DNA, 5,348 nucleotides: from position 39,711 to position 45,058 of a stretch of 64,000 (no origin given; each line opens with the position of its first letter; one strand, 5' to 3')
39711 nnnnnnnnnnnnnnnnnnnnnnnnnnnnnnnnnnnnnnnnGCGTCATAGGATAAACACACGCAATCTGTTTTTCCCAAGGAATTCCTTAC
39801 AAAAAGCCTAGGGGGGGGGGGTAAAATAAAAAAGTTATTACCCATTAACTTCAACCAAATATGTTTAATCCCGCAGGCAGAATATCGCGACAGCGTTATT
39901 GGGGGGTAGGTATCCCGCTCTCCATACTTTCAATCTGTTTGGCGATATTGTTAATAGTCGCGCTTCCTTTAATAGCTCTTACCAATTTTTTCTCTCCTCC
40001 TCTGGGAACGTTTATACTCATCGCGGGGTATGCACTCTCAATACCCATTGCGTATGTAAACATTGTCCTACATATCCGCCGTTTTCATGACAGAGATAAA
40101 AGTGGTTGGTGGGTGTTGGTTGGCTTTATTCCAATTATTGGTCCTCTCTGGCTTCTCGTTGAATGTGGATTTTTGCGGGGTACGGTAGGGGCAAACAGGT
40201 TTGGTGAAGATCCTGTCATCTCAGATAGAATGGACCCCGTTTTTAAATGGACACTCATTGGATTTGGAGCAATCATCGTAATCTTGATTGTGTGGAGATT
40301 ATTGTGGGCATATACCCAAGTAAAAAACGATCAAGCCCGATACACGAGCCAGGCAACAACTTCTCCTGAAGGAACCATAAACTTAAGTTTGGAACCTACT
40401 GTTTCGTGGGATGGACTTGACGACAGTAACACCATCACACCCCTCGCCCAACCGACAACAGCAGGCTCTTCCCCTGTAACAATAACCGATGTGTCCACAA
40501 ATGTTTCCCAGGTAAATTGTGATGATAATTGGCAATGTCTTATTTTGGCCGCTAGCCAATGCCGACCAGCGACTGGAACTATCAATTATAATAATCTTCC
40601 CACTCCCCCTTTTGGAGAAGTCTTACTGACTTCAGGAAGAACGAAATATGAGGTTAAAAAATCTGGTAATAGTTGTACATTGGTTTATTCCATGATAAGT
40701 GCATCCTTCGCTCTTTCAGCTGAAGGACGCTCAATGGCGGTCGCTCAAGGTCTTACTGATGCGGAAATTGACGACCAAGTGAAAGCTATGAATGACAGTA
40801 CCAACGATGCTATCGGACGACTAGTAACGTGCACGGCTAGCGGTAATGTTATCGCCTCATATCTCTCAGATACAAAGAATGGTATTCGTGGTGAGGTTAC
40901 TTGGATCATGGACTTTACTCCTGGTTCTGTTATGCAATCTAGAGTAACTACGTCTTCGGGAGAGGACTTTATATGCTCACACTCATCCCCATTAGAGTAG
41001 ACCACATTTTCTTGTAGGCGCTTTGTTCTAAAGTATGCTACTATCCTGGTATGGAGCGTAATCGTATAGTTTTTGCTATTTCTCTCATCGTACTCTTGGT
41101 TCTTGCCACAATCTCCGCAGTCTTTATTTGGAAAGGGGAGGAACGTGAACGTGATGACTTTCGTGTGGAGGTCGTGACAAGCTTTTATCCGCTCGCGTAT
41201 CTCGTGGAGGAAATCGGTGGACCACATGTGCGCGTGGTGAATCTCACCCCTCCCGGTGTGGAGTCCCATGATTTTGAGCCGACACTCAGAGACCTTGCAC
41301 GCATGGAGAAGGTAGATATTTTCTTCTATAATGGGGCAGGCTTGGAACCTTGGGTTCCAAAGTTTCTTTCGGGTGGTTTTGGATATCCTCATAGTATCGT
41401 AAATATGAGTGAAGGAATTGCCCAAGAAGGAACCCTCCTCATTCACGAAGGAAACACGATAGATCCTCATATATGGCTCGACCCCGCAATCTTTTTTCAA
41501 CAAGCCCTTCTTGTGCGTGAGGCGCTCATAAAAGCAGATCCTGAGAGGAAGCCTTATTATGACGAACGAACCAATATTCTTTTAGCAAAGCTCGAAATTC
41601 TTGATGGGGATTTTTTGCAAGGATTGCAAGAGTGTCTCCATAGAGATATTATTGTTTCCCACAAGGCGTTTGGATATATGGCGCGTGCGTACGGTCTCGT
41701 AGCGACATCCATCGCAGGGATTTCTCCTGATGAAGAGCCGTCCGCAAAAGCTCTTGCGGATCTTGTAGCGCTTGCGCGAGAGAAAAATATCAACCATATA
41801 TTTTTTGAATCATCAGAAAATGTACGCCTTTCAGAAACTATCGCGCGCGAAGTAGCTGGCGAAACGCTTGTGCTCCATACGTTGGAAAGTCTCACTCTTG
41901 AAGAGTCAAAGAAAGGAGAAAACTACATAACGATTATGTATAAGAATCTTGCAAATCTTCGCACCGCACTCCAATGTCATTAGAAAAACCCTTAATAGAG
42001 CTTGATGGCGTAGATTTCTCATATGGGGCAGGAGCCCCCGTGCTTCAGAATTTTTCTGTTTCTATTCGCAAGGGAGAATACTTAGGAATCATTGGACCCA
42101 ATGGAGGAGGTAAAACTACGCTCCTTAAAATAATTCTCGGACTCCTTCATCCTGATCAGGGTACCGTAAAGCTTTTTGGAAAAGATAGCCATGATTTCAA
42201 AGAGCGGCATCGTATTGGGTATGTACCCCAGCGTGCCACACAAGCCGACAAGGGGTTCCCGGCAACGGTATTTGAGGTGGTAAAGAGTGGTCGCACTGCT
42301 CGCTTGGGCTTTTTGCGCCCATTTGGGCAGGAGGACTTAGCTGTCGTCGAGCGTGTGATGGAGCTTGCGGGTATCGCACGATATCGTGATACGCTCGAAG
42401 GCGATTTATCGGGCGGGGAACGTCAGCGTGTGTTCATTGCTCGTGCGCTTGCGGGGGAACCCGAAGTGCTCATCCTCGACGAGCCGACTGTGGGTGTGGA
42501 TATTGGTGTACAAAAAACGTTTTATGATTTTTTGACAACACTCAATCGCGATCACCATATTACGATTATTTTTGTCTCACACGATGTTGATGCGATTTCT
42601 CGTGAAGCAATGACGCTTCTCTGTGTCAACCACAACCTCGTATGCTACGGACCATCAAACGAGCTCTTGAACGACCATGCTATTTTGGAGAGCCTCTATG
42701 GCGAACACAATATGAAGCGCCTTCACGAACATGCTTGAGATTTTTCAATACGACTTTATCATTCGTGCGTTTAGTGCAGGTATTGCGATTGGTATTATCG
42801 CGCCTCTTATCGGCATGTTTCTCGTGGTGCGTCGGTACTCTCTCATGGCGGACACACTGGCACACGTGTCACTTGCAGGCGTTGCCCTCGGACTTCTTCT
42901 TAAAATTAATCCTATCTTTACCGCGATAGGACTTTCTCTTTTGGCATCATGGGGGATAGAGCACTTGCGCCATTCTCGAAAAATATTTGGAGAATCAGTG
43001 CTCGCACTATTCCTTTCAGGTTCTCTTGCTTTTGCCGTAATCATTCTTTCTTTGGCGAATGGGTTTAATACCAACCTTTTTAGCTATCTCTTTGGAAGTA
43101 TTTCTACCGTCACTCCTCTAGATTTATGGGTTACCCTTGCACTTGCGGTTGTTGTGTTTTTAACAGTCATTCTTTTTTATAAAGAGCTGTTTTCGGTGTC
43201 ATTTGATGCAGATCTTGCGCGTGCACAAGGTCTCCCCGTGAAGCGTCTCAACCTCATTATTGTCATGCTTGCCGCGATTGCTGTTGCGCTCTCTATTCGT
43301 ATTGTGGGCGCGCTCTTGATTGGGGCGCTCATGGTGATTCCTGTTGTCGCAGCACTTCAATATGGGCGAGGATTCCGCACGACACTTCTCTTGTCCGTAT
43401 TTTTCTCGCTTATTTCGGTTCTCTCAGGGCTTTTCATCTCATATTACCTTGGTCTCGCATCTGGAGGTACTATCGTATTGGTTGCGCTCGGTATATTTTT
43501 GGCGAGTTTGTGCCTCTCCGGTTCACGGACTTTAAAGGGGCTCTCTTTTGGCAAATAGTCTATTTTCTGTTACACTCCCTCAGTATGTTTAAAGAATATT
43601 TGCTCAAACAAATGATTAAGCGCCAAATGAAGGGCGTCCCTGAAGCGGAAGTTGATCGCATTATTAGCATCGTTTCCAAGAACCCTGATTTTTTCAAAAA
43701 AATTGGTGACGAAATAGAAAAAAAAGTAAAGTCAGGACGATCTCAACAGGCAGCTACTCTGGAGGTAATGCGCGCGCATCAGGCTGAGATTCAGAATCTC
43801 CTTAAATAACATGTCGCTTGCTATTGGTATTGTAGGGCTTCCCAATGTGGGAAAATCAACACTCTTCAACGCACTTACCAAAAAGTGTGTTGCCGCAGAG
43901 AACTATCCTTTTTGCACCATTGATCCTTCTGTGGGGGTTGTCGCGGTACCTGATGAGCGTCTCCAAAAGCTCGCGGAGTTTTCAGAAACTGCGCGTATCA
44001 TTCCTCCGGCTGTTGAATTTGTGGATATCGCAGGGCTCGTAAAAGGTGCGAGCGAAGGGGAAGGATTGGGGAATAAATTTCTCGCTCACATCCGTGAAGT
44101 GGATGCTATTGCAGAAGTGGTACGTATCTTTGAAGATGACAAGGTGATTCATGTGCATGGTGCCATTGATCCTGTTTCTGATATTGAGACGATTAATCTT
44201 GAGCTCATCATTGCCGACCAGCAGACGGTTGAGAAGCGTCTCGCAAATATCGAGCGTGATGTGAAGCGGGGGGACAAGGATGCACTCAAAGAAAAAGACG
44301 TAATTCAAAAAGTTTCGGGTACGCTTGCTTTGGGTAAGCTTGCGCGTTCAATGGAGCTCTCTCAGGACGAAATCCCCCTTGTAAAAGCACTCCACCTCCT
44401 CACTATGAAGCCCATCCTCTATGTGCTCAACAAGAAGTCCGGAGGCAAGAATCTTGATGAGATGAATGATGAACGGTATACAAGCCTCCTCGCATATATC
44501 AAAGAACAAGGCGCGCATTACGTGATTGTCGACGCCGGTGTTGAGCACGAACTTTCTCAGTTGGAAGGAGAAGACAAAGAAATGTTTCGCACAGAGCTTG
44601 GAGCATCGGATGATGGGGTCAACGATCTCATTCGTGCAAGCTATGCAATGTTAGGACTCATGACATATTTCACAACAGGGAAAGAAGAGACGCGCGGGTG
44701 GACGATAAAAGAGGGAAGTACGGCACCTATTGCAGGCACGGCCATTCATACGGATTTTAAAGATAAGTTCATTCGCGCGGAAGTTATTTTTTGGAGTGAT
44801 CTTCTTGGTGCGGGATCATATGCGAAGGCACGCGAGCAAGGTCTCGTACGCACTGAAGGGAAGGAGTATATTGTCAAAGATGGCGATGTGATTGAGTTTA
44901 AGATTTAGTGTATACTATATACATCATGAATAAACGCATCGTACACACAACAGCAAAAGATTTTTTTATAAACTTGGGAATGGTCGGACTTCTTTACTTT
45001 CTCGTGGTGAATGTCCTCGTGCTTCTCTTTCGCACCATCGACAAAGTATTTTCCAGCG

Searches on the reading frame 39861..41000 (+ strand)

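Call 14: search_protein_families(library=pfam, proteins=[window:39861-41000:+], max_evalue=0.001)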
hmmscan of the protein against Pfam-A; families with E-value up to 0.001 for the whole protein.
window:39861-41000:+ (379 aa): 1 family
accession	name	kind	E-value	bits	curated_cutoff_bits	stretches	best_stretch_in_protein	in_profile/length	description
PF05656.20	DUF805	-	2.8e-24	86.1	25.7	1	1-116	1-111/111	Protein of unknown function (DUF805)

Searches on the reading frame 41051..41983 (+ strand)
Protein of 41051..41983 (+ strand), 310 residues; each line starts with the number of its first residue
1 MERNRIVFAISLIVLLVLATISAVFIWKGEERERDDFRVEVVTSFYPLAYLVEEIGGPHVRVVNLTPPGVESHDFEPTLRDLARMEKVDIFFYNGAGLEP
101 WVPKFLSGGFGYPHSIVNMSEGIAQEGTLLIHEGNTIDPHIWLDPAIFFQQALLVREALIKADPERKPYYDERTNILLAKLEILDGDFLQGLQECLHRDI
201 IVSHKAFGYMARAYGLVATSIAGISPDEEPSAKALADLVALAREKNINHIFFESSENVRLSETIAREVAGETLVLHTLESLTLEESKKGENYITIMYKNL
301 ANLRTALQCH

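Call 14: search_protein_families(library=pfam, proteins=[window:41051-41983:+], max_evalue=0.001)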
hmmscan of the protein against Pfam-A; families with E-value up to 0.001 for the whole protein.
window:41051-41983:+ (310 aa): 1 family
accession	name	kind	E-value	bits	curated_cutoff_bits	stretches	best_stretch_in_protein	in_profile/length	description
PF01297.22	ZnuA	-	3.8e-74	249.9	29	1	41-306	1-263/263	Zinc-uptake complex component A periplasmic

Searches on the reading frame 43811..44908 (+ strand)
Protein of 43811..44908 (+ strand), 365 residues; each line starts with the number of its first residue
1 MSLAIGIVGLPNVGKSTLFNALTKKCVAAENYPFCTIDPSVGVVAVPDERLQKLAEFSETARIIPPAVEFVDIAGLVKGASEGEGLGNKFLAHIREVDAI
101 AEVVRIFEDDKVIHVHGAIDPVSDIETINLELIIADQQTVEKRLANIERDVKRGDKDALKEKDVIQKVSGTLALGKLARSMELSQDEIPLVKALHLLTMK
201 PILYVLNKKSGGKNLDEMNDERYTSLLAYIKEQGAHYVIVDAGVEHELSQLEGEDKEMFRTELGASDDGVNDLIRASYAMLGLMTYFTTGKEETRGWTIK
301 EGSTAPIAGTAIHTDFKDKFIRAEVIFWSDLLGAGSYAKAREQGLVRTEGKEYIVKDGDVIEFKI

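Call 14: search_protein_families(library=pfam, proteins=[window:43811-44908:+], max_evalue=0.001)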
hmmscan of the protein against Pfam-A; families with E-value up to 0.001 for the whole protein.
window:43811-44908:+ (365 aa): 3 families
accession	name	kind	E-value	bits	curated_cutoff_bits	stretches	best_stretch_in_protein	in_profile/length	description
PF06071.19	YchF-GTPase_C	-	2.5e-32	111.3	27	1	283-365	1-83/84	Protein of unknown function (DUF933)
PF01926.29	MMR_HSR1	-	1.1e-21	77.5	21.9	1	5-109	2-86/113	50S ribosome-binding GTPase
PF02421.24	FeoB_N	-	1.1e-07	32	27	1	5-49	3-47/156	Ferrous iron transport protein B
